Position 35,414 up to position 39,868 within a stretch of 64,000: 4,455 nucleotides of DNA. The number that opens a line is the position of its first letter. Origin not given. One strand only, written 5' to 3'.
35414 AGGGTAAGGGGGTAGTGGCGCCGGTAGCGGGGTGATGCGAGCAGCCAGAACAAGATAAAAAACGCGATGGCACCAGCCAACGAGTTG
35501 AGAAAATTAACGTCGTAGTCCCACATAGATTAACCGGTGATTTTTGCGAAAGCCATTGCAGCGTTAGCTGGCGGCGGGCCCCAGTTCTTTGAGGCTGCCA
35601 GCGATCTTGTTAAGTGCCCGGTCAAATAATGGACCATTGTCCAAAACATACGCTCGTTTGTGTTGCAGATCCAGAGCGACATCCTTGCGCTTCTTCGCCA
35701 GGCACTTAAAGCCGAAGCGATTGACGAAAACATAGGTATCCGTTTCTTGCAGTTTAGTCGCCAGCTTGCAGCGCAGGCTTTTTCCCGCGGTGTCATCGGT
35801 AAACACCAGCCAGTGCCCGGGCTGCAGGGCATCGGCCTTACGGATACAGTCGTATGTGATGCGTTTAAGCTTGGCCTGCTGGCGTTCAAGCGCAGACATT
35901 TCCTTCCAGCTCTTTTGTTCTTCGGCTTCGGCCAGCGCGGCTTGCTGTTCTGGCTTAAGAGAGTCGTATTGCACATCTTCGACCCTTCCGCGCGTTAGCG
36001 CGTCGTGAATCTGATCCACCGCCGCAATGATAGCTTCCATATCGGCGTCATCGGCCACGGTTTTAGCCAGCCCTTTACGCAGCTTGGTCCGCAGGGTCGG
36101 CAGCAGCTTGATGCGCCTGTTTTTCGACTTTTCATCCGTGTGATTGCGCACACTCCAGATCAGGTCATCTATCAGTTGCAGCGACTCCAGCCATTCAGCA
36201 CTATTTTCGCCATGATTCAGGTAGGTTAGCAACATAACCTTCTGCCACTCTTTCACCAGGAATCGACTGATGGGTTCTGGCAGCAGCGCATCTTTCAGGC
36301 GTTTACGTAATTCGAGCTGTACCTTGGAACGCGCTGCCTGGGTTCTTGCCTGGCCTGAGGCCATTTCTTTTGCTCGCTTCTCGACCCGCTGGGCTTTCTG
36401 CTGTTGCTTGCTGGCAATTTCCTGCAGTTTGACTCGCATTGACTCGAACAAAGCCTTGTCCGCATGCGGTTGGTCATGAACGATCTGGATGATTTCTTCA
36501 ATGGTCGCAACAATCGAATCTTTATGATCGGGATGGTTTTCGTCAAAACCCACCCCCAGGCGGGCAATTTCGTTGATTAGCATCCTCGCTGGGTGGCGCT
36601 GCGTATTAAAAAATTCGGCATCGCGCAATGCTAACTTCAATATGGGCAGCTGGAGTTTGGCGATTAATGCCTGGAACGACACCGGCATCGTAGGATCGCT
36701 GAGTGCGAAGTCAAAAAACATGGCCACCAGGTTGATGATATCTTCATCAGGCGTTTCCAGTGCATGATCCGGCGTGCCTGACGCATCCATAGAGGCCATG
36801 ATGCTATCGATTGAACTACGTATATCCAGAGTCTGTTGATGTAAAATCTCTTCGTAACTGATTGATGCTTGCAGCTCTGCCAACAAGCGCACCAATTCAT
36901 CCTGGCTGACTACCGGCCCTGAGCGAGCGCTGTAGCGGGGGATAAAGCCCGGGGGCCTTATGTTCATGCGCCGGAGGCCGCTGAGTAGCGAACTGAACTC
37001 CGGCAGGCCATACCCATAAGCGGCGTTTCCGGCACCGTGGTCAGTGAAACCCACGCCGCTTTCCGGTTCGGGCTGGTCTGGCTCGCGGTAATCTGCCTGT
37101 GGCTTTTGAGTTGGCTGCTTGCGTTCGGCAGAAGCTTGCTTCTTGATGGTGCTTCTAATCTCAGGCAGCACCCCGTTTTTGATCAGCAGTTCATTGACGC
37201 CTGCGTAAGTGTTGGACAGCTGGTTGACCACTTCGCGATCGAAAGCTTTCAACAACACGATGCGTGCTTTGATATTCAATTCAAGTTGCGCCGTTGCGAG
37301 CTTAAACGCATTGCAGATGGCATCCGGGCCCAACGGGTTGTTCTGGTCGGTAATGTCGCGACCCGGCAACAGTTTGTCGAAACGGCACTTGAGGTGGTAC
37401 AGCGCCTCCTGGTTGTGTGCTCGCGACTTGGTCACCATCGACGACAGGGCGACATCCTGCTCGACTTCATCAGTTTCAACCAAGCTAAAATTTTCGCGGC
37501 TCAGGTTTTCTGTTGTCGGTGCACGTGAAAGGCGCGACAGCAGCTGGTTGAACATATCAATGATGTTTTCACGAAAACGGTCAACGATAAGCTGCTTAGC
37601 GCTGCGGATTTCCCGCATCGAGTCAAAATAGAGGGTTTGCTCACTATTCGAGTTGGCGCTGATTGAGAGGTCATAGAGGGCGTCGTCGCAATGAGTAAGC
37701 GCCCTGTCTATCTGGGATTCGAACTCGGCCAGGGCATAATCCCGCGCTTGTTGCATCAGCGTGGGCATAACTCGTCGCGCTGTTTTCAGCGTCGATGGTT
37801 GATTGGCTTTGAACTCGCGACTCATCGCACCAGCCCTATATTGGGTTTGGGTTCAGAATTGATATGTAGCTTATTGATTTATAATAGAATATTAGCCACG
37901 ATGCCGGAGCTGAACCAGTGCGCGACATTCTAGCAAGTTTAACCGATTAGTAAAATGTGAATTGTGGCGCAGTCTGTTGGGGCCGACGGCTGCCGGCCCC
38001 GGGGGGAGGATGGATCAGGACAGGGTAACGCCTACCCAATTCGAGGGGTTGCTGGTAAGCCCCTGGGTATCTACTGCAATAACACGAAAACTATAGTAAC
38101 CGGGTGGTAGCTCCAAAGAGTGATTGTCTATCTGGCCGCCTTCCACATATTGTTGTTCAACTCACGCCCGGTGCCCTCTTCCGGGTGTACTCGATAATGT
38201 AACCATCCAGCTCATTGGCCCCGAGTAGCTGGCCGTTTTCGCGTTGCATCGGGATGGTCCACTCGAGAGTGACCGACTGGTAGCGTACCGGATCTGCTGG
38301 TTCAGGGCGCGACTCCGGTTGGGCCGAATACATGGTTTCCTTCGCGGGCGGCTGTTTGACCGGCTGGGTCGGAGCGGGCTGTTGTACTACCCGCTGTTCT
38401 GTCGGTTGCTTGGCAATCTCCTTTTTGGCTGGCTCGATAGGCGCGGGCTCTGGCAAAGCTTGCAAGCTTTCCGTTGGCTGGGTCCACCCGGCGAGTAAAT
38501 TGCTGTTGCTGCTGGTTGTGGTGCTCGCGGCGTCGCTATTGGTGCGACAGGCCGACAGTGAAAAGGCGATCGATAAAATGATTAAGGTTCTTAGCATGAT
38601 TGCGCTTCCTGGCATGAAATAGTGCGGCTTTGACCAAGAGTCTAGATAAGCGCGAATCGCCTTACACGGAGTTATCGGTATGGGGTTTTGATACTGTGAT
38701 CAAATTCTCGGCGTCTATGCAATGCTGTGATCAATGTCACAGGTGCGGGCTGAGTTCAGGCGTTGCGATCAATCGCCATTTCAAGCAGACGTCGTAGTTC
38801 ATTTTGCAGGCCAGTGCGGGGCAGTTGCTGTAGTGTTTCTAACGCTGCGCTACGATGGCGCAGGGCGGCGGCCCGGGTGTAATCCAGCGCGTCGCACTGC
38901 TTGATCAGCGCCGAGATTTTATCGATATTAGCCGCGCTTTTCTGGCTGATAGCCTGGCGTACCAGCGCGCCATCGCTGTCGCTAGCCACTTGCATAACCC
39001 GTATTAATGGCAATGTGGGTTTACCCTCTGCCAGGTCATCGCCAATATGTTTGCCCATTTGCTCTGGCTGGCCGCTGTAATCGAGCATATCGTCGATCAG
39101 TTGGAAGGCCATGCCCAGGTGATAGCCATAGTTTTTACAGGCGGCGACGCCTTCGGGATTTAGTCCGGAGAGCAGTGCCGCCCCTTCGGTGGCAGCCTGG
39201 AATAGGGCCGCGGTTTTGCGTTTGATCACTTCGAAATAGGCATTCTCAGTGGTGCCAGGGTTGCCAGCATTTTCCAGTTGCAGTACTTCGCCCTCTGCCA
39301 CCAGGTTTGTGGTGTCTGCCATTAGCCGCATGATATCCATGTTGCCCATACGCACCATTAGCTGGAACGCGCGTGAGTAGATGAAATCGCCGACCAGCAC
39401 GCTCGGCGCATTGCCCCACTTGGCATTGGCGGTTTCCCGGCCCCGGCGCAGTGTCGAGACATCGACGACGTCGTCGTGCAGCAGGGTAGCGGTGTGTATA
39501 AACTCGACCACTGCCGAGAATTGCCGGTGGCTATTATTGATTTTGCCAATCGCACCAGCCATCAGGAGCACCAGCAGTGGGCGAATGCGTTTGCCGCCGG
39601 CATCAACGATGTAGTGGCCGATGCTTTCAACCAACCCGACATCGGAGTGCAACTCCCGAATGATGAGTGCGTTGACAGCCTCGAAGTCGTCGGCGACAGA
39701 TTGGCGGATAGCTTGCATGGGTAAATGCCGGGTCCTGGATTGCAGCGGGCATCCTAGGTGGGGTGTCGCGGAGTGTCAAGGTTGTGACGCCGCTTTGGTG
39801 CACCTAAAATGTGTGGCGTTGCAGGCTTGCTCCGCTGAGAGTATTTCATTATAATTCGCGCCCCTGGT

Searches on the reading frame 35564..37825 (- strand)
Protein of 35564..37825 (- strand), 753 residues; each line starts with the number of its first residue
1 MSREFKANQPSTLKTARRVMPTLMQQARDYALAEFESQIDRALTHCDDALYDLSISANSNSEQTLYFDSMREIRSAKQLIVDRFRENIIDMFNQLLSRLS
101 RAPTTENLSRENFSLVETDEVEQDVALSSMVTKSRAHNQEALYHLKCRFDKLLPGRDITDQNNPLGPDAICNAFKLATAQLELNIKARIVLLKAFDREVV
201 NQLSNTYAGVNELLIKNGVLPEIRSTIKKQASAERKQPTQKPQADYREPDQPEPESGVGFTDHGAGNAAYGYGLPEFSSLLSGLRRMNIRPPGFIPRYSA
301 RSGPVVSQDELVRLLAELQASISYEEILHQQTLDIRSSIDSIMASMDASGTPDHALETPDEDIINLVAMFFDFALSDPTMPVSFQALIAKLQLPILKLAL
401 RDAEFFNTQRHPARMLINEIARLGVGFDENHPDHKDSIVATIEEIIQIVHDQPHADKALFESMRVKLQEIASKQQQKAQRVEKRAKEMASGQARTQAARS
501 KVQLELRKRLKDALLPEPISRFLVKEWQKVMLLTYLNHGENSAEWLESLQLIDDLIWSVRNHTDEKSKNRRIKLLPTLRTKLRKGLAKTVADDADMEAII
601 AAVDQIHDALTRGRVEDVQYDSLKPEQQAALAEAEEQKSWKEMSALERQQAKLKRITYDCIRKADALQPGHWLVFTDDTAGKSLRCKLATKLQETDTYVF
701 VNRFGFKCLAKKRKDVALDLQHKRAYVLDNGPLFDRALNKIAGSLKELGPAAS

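Call 10: search_protein_families(library=ncbifam, proteins=[window:35564-37825:-], max_evalue=1e-12)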
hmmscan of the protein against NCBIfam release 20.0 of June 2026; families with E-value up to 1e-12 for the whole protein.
window:35564-37825:- (753 aa): 1 family
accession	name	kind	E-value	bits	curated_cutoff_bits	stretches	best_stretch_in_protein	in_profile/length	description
NF058594.1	PacR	exception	3.3e-67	227.5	1200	2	353-739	368-744/752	PacR family protein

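Call 76: search_protein_families(library=pfam, proteins=[window:35564-37825:-], max_evalue=0.00001)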
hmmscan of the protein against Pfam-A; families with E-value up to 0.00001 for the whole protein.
window:35564-37825:- (753 aa): 1 family
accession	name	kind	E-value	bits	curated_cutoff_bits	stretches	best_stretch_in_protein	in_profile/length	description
PF07793.16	DUF1631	-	3.9e-182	608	33.7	1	19-745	5-741/741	Protein of unknown function (DUF1631)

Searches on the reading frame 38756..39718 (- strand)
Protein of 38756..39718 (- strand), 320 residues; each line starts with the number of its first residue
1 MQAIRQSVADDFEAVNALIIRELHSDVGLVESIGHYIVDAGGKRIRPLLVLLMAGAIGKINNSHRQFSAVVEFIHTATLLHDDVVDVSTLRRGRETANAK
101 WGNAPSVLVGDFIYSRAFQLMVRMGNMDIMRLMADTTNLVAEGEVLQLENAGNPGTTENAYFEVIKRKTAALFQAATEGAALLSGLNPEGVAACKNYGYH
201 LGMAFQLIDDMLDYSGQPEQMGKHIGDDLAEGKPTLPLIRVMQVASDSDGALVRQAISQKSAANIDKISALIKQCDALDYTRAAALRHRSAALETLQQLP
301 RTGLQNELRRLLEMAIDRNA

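Call 10: search_protein_families(library=ncbifam, proteins=[window:38756-39718:-], max_evalue=1e-12)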
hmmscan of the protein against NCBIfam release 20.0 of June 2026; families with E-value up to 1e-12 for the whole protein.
window:38756-39718:- (320 aa): 16 families
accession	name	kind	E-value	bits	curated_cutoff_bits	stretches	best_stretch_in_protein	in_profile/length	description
NF008140.0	PRK10888.1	equivalog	7.8e-105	350.7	412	1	3-319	5-322/323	octaprenyl diphosphate synthase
TIGR02748.1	GerC3_HepT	equivalog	7.6e-64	215.8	456.55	1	2-314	3-313/319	heptaprenyl diphosphate synthase component II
TIGR02749.1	prenyl_cyano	equivalog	6.8e-61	206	383.2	1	4-318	6-320/322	solanesyl diphosphate synthase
NF040698.1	IdsA_Meth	equivalog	1.1e-59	202.3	468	1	34-319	34-327/328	short chain isoprenyl diphosphate synthase IdsA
NF041003.1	GGPP_syn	equivalog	6.1e-57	193.1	500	1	12-318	10-324/326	geranylgeranyl diphosphate synthase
NF041169.1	f2_encap_cargo4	exception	2.9e-54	184.6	450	1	26-319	34-333/334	family 2 encapsulin nanocompartment cargo protein polyprenyl transferase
NF045628.1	HxpDPsynlarge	equivalog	2.3e-47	161.5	500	1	13-318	6-309/311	hexaprenyl-diphosphate synthase large subunit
NF042417.1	NPPPS_Mycobact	equivalog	8.5e-46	156.5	600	1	5-318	19-333/335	nonaprenyl/(2E,6E)-farnesyl/geranylgeranyl diphosphat synthase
NF045485.1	FPPsyn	subfamily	2.5e-43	148.3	275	1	20-275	16-280/288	farnesyl diphosphate synthase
NF040789.2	gerfarn_diphsyn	equivalog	1.3e-42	146.3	560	1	2-318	5-343/345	geranylfarnesyl diphosphate synthase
NF045549.1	GGPPsyn_IdsB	equivalog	1.2e-41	142.9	475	1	39-318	62-344/346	geranylgeranyl diphosphate synthase IdsB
NF045685.1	GGPPSynCrtE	equivalog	3e-32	111.8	460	1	35-261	35-272/293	geranylgeranyl diphosphate synthase CrtE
NF040627.1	GFPS_Meth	equivalog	2.2e-30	106.1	600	1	27-267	26-257/285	geranylfarnesyl diphosphate synthase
NF007877.0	PRK10581.1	equivalog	1.3e-24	86.9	321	1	14-258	17-272/299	(2E,6E)-farnesyl diphosphate synthase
NF042416.1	GFPPS_Mycobact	equivalog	1.2e-22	80.4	600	1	29-300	30-329/350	bifunctional (2E,6E)-farnesyl/geranyl diphosphate synthase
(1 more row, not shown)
